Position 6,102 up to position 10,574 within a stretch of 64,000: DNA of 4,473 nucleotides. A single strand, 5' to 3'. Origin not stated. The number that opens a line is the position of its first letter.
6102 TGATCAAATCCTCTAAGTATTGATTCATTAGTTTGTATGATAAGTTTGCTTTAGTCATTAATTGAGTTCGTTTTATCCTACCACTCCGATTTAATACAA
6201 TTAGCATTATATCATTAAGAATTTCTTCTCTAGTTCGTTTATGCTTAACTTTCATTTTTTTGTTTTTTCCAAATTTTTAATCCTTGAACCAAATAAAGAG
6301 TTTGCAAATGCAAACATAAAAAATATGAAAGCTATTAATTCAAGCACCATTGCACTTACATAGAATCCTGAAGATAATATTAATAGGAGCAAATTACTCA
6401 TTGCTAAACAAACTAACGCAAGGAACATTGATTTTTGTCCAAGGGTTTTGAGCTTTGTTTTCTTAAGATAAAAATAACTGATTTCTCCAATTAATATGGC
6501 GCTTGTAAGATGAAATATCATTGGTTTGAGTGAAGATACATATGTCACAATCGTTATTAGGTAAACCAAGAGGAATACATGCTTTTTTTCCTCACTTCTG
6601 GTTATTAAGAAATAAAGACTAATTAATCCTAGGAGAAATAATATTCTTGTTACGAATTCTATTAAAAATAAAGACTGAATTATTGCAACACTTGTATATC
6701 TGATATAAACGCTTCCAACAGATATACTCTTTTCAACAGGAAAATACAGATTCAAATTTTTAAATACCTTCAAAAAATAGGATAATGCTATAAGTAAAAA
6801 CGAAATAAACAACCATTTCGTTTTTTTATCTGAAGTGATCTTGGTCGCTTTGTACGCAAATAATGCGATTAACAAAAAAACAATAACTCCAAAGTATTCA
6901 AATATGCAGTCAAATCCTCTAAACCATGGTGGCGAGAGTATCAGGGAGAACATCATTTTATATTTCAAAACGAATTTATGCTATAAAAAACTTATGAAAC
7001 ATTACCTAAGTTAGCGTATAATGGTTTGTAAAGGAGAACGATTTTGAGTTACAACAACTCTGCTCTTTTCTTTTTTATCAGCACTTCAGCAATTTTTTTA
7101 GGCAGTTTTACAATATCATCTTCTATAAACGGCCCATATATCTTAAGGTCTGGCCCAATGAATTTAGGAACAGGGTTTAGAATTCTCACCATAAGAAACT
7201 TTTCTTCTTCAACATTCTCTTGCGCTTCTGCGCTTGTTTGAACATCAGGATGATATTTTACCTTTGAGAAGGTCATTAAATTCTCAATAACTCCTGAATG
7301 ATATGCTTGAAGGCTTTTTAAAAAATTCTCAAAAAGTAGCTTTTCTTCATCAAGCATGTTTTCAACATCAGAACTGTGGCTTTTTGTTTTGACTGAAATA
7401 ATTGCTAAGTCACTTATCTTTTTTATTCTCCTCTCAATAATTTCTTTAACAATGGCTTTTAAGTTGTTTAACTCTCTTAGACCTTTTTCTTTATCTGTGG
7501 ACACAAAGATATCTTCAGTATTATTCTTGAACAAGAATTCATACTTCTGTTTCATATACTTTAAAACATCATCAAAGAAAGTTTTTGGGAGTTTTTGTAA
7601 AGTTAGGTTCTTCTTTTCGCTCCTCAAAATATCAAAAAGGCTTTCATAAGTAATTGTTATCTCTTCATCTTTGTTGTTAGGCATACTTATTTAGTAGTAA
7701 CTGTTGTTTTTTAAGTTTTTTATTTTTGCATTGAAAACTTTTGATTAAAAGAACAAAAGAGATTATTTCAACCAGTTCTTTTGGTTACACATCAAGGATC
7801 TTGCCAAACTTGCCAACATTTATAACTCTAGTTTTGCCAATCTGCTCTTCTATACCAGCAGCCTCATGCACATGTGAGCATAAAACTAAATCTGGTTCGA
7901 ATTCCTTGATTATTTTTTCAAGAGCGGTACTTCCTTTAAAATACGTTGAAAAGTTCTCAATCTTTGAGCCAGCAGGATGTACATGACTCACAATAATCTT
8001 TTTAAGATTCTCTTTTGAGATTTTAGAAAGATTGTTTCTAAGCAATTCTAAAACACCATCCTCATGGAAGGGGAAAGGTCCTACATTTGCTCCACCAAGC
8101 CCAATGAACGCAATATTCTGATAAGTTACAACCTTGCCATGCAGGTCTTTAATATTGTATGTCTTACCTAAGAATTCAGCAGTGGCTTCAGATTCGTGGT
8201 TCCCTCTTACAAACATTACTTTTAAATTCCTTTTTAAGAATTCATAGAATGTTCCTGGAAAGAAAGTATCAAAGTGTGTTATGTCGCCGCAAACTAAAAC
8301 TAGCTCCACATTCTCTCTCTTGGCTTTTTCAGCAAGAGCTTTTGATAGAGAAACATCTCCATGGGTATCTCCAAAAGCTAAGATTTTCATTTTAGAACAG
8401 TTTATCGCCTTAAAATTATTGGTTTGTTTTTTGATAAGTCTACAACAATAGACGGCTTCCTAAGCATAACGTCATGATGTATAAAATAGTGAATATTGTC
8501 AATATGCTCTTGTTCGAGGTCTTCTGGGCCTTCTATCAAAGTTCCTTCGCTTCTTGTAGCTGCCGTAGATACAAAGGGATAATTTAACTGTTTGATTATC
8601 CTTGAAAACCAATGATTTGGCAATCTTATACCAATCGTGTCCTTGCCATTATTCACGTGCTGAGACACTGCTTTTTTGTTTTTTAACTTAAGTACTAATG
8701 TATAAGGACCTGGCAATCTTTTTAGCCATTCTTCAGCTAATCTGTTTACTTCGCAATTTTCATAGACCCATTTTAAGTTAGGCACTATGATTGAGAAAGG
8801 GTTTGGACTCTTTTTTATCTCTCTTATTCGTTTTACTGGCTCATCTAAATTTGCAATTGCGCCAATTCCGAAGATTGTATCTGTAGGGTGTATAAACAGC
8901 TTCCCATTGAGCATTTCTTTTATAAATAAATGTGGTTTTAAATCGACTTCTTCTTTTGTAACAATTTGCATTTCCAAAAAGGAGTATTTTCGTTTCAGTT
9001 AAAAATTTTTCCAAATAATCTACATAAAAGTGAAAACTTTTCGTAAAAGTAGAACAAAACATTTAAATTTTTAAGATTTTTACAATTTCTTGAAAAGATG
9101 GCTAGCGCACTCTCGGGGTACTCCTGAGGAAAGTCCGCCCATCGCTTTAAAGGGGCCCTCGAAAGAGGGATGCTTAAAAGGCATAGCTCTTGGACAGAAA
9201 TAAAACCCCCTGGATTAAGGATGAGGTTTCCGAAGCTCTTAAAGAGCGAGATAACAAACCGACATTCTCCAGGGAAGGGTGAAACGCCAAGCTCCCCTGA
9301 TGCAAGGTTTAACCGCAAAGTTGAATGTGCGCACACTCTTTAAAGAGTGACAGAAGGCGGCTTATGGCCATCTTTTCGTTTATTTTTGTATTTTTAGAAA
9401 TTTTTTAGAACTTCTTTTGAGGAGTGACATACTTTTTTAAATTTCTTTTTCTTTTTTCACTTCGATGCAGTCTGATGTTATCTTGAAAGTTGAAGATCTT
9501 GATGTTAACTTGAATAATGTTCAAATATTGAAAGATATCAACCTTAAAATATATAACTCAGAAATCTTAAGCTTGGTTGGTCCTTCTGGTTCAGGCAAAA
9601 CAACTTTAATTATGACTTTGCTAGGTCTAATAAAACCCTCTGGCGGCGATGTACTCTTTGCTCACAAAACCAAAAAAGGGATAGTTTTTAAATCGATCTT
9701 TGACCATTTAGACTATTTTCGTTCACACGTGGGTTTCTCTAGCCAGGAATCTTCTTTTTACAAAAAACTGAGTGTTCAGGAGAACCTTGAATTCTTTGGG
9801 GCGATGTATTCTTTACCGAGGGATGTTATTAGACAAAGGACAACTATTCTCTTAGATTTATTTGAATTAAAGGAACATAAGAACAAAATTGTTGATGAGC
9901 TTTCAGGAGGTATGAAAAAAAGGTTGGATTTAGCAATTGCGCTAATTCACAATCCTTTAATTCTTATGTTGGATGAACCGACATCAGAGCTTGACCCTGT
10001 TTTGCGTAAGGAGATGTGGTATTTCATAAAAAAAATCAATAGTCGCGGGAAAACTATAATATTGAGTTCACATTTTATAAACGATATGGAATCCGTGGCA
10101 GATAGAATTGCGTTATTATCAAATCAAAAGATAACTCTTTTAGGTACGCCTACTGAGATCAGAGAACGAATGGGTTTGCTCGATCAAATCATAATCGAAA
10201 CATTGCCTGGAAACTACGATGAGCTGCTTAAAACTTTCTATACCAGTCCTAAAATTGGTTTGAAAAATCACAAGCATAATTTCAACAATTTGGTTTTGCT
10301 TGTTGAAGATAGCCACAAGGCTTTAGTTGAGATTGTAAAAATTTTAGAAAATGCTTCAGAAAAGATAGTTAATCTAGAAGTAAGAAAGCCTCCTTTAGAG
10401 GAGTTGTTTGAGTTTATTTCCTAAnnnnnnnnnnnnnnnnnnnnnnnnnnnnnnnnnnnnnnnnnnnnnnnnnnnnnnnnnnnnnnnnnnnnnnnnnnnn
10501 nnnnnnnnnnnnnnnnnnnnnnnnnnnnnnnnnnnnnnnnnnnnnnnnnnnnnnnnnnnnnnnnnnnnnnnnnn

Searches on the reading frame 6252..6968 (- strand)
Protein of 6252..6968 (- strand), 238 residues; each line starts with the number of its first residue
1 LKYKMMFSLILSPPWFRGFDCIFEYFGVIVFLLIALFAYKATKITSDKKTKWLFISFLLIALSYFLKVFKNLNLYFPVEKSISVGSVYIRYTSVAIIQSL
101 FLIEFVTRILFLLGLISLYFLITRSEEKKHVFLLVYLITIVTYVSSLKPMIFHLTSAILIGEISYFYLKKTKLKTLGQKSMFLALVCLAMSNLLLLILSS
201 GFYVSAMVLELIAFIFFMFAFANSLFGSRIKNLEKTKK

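Call 8: search_protein_families(library=pfam, proteins=[window:6252-6968:-], max_evalue=0.00001)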
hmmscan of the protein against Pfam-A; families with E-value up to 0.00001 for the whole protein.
window:6252-6968:- (238 aa): 0 families

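Call 54: search_protein_families(library=pfam, proteins=[window:6252-6968:-], max_evalue=0.01)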
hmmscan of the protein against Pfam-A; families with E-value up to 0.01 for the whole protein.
window:6252-6968:- (238 aa): 1 family
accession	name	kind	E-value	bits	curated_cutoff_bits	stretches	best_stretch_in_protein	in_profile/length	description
PF24365.1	DUF7521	-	4.7e-05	24.1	27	1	29-101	10-82/82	Family of unknown function (DUF7521)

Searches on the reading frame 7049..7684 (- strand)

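Call 8: search_protein_families(library=pfam, proteins=[window:7049-7684:-], max_evalue=0.00001)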
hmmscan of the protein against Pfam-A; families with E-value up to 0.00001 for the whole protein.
window:7049-7684:- (211 aa): 1 family
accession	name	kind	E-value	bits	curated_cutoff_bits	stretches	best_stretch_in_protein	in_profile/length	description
PF22090.1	Gins51_C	-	1.8e-16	60.1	27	1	165-209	2-46/48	Gins51, C-terminal domain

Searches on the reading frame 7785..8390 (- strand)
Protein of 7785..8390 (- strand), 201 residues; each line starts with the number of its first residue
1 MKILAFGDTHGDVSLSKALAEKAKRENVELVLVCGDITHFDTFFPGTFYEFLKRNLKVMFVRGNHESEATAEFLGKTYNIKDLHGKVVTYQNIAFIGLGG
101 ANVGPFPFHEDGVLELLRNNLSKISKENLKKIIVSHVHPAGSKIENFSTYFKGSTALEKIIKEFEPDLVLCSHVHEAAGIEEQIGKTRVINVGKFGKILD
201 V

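Call 9: search_protein_families(library=pfam, proteins=[window:7785-8390:-], max_evalue=0.00001)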
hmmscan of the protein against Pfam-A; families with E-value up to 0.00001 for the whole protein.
window:7785-8390:- (201 aa): 3 families
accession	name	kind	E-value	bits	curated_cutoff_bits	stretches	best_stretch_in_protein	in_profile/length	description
PF00149.33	Metallophos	-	8.3e-20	72.5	21.5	1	1-176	1-190/191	Calcineurin-like phosphoesterase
PF12850.12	Metallophos_2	-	5.3e-15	56.2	27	1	1-196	1-136/154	Calcineurin-like phosphoesterase superfamily domain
PF14582.11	Metallophos_3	-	5.5e-12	46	28.2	1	48-195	82-239/259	Metallophosphoesterase, calcineurin superfamily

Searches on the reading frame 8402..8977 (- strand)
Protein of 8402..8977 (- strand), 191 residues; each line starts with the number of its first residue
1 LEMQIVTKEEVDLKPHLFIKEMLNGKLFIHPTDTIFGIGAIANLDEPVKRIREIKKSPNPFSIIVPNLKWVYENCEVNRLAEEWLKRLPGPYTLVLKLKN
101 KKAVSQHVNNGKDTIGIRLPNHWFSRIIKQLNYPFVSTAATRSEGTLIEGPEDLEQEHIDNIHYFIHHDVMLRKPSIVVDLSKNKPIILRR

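Call 9: search_protein_families(library=pfam, proteins=[window:8402-8977:-], max_evalue=0.00001)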
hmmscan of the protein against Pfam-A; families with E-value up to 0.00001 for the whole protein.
window:8402-8977:- (191 aa): 1 family
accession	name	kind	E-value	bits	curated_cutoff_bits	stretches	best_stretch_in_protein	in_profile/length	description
PF01300.24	Sua5_yciO_yrdC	-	4.9e-37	127.6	25.1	1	23-191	4-177/178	Telomere recombination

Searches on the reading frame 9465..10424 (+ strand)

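Call 9: search_protein_families(library=pfam, proteins=[window:9465-10424:+], max_evalue=0.00001)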
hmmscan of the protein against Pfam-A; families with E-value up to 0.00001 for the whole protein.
window:9465-10424:+ (319 aa): 2 families
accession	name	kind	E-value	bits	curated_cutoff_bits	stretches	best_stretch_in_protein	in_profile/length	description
PF00005.33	ABC_tran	-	4.2e-30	105.6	25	1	22-174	1-137/137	ABC transporter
PF13304.12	AAA_21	-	9.2e-11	42.8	27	0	143-203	235-298/304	AAA domain, putative AbiEii toxin, Type IV TA system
